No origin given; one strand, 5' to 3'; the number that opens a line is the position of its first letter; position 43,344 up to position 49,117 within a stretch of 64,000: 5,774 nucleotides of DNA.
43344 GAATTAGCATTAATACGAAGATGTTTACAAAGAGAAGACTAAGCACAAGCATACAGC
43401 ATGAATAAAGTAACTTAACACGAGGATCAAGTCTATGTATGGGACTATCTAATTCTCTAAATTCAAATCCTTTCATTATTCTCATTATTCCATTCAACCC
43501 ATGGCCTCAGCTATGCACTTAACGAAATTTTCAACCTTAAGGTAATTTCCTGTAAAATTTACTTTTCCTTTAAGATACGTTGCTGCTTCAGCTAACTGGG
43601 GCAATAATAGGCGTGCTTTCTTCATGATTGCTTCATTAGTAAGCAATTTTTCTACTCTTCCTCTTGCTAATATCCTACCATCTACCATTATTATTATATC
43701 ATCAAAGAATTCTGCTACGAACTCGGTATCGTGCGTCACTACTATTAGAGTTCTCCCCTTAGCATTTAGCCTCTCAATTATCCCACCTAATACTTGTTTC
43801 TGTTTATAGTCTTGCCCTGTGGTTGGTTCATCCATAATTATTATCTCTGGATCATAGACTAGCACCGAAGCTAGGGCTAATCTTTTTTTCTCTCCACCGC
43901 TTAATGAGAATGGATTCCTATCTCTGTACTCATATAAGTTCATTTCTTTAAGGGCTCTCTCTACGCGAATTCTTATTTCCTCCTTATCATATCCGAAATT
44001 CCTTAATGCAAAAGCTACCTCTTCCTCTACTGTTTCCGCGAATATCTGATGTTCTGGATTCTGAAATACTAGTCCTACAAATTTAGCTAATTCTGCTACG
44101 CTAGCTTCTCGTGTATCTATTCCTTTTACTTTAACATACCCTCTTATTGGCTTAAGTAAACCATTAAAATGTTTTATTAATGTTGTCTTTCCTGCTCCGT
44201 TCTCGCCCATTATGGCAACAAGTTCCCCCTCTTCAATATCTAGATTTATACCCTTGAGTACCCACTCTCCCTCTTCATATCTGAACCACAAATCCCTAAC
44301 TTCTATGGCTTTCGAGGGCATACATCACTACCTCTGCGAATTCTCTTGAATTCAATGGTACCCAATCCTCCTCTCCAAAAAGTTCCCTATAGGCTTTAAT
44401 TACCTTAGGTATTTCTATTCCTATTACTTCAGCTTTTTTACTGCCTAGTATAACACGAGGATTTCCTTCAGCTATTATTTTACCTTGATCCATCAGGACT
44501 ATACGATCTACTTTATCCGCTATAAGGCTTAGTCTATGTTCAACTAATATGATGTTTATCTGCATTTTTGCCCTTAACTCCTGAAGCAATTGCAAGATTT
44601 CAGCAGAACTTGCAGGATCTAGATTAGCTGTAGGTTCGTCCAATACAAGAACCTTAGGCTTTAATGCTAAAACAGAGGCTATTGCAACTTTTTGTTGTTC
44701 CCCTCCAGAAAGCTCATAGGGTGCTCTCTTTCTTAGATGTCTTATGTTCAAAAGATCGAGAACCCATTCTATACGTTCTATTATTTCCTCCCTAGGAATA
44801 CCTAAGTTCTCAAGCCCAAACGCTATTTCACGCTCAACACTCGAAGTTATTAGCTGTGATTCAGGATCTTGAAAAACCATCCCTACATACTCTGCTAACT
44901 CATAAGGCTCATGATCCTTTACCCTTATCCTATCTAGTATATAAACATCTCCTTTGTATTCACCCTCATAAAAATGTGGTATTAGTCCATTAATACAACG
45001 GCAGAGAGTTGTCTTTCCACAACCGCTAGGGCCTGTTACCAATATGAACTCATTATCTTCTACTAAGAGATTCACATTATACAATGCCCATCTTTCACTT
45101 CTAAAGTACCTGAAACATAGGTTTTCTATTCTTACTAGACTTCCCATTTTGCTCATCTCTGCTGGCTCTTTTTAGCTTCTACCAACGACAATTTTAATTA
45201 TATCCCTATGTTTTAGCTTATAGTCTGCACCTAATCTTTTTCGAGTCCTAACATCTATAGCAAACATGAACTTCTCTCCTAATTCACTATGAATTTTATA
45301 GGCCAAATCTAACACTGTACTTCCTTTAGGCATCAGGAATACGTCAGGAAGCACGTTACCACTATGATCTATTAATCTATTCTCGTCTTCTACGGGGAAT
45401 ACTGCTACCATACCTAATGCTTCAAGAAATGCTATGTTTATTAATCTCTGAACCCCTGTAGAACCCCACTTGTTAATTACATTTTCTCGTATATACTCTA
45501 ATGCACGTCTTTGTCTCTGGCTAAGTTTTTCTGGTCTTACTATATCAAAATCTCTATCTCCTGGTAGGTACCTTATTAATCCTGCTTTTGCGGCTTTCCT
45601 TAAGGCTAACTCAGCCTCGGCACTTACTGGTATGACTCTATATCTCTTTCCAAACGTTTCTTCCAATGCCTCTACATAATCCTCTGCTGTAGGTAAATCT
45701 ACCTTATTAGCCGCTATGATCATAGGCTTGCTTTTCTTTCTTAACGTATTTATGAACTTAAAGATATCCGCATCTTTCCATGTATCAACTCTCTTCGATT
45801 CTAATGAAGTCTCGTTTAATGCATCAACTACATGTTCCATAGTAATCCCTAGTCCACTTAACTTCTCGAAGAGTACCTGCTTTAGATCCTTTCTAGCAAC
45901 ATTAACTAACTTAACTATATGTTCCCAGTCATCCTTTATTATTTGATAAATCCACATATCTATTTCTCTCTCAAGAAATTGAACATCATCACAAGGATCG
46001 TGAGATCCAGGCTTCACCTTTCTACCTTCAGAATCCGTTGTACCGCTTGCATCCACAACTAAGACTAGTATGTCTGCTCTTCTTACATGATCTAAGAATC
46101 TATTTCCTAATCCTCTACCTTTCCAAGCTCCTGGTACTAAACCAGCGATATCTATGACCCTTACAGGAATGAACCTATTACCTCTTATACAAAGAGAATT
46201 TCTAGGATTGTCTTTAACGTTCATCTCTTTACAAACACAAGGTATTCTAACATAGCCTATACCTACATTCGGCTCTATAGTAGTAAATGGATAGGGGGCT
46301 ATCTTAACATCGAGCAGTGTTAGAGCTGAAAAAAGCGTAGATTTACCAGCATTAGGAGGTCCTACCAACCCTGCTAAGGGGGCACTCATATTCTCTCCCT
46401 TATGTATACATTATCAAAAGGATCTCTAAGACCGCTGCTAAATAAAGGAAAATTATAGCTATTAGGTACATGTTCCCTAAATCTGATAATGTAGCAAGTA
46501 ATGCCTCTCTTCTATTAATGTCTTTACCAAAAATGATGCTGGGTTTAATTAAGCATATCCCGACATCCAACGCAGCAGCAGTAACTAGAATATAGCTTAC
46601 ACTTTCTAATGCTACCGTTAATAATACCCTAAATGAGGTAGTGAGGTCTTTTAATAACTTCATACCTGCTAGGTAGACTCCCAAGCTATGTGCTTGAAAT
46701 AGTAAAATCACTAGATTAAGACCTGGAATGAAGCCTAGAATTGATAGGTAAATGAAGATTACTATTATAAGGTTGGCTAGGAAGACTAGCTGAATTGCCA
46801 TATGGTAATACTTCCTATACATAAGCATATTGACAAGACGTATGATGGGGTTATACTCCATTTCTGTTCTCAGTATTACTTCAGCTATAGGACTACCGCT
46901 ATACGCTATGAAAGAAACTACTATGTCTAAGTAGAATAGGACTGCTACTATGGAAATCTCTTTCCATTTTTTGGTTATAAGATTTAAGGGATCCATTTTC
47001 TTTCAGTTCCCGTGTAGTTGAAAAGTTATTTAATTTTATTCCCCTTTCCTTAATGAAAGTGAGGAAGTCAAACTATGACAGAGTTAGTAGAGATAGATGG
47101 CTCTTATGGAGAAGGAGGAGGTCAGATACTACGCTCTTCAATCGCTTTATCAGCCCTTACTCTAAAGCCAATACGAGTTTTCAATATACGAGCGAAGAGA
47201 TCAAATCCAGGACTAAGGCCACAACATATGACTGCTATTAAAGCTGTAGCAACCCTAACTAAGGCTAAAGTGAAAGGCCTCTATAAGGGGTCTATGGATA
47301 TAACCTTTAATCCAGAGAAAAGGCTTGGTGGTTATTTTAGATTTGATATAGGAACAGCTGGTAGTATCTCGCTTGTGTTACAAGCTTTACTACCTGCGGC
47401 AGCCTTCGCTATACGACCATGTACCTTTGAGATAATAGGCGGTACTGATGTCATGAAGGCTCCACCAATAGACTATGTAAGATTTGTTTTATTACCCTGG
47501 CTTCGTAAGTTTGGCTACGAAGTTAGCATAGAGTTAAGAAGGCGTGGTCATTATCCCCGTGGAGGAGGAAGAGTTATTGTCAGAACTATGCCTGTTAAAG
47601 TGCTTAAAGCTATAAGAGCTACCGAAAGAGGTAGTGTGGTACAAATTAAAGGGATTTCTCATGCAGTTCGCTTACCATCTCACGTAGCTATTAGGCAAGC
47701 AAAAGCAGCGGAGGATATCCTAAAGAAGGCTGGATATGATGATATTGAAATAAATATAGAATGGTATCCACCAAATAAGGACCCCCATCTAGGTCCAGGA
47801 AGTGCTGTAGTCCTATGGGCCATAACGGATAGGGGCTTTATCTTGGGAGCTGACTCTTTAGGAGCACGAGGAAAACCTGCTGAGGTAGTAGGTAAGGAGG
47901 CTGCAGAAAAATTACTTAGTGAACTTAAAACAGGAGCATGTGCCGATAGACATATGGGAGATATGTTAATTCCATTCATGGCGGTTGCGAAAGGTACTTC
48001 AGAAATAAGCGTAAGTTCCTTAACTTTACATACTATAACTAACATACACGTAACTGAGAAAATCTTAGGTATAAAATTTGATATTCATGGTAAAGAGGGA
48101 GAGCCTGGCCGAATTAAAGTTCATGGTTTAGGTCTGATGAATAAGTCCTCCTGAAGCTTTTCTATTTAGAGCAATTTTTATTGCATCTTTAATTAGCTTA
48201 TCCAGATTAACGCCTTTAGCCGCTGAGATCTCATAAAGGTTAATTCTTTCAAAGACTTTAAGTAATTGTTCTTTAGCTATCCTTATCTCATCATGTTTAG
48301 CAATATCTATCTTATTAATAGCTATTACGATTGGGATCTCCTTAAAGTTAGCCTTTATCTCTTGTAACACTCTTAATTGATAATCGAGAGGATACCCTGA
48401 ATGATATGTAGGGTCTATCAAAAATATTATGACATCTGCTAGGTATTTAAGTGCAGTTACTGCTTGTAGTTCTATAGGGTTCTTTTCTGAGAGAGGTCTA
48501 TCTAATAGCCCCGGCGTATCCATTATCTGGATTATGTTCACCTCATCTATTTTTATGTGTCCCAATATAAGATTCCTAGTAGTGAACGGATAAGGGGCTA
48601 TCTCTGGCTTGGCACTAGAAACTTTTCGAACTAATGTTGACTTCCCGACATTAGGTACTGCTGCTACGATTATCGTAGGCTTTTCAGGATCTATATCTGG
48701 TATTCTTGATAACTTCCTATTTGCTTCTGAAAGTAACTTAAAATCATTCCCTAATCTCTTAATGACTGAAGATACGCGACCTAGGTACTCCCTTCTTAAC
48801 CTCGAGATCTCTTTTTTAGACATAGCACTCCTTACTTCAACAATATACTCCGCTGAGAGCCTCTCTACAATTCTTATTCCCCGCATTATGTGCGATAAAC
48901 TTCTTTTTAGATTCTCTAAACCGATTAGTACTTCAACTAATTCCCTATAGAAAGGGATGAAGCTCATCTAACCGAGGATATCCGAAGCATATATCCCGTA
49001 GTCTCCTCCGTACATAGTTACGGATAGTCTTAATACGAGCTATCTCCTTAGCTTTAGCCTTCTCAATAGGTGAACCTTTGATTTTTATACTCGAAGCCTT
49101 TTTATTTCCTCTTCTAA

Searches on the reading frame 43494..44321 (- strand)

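Call 53: search_protein_families(library=pfam, proteins=[window:43494-44321:-], max_evalue=0.001)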
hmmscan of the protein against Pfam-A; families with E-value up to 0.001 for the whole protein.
window:43494-44321:- (275 aa): 5 families
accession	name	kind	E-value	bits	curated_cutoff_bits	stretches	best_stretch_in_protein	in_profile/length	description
PF00005.33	ABC_tran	-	5e-34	118.3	25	1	22-168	1-137/137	ABC transporter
PF13304.12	AAA_21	-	9.2e-10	39.5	27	1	124-202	222-303/304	AAA domain, putative AbiEii toxin, Type IV TA system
PF02463.25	SMC_N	-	1.9e-07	31.2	40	1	33-205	25-205/220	RecF/RecN/SMC N terminal domain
PF13401.12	AAA_22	-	0.00039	21.2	27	0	33-88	6-64/130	AAA domain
PF13476.12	AAA_23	-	0.0008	20.5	27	0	29-53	17-40/201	AAA domain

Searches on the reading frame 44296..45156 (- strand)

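Call 53: search_protein_families(library=pfam, proteins=[window:44296-45156:-], max_evalue=0.001)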
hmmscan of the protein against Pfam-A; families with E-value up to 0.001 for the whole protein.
window:44296-45156:- (286 aa): 7 families
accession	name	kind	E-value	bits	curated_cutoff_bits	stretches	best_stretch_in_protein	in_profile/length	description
PF00005.33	ABC_tran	-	3.4e-26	92.9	25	1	26-177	2-137/137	ABC transporter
PF13304.12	AAA_21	-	1.1e-10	42.5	27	1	124-200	209-293/304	AAA domain, putative AbiEii toxin, Type IV TA system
PF02463.25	SMC_N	-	1.9e-10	41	40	1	34-226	23-218/220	RecF/RecN/SMC N terminal domain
PF13401.12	AAA_22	-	1.8e-06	28.8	27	1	35-205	5-121/130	AAA domain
PF13191.12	AAA_16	-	9.7e-05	23.4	32.6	1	36-196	25-161/167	AAA ATPase domain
PF20703.3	nSTAND1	-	0.00027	21.1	27.1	1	32-91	30-88/379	Novel STAND NTPase 1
PF05621.17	TniB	-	0.00076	19.4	22.4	0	141-205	94-160/189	Bacterial TniB protein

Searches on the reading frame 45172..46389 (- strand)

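Call 53: search_protein_families(library=pfam, proteins=[window:45172-46389:-], max_evalue=0.001)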
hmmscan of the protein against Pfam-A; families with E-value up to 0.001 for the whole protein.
window:45172-46389:- (405 aa): 6 families
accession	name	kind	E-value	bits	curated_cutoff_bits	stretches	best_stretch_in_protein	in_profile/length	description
PF08438.16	YGR210-like_G4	-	6.4e-37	126.7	24.7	1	226-335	1-108/108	Obg-like GTPase YGR210-like, G4 motif-containing domain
PF01926.29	MMR_HSR1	-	3.4e-18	66.3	21.9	1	7-118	3-89/113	50S ribosome-binding GTPase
PF02824.27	TGS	-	9.3e-13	48.4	22.2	1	346-401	4-59/60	TGS domain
PF02421.24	FeoB_N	-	9.6e-07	28.9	27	1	8-43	5-40/156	Ferrous iron transport protein B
PF00009.33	GTP_EFTU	-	0.00033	20.7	26.5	0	213-261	114-173/188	Elongation factor Tu GTP binding domain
PF16897.10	MMR_HSR1_Xtn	-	0.00088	19.7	35.2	0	182-265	15-95/106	C-terminal region of MMR_HSR1 domain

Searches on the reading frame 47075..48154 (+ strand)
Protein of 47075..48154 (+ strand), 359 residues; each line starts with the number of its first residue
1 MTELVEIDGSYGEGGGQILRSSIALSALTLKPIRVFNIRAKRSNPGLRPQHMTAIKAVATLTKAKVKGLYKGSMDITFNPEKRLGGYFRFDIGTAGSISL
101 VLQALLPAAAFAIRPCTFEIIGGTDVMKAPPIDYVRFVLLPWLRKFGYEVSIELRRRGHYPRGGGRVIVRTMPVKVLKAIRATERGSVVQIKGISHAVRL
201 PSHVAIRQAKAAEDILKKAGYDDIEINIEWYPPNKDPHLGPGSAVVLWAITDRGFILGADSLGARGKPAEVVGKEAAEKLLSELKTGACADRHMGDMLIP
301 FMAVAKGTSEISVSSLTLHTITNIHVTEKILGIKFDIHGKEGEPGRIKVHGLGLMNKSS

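Call 53: search_protein_families(library=pfam, proteins=[window:47075-48154:+], max_evalue=0.001)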
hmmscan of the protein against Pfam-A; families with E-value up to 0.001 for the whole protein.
window:47075-48154:+ (359 aa): 2 families
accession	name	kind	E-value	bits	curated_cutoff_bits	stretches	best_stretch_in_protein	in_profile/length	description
PF01137.26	RTC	-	2.1e-83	279.3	27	1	11-337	1-221/221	RNA 3'-terminal phosphate cyclase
PF05189.18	RTC_insert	-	6.1e-31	107.3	23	1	183-285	1-102/102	RNA 3'-terminal phosphate cyclase (RTC), insert domain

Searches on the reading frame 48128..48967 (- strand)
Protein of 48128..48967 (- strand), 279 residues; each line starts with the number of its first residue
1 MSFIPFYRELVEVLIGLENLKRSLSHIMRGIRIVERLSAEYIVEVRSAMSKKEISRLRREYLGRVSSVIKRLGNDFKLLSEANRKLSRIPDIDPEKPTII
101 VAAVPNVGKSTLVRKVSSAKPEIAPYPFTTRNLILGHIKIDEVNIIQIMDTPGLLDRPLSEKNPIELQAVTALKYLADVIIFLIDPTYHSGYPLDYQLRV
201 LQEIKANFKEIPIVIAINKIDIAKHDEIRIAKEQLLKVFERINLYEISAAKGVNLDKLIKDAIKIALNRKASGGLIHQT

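Call 53: search_protein_families(library=pfam, proteins=[window:48128-48967:-], max_evalue=0.001)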
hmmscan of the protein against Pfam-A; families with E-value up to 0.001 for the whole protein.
window:48128-48967:- (279 aa): 10 families
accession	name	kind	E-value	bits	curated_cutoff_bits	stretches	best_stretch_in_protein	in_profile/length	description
PF06858.20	NOG1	-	6.9e-22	77.4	27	1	165-221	2-58/58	Nucleolar GTP-binding protein 1 (NOG1)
PF01926.29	MMR_HSR1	-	2e-19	70.2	21.9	1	100-219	3-113/113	50S ribosome-binding GTPase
PF17835.6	NOG1_N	-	1.6e-18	67.7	22.9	1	5-93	72-160/160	NOG1 N-terminal helical domain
PF02421.24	FeoB_N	-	1.6e-14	54.2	27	1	98-260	2-154/156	Ferrous iron transport protein B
PF00071.28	Ras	-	3.7e-05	23.8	21.6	1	199-264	92-158/162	Ras family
PF00009.33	GTP_EFTU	-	4.5e-05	23.6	26.5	0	206-264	117-184/188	Elongation factor Tu GTP binding domain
PF16897.10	MMR_HSR1_Xtn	-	4.7e-05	23.8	35.2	1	202-261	47-99/106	C-terminal region of MMR_HSR1 domain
PF03029.23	ATP_bind_1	-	8.8e-05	22.8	27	0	168-241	113-181/240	Conserved hypothetical ATP binding protein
PF03193.22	RsgA_GTPase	-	0.0004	20.7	30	0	205-259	48-101/174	RsgA GTPase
PF09439.16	SRPRB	-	0.00066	19.5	25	0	95-253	2-152/178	Signal recognition particle receptor beta subunit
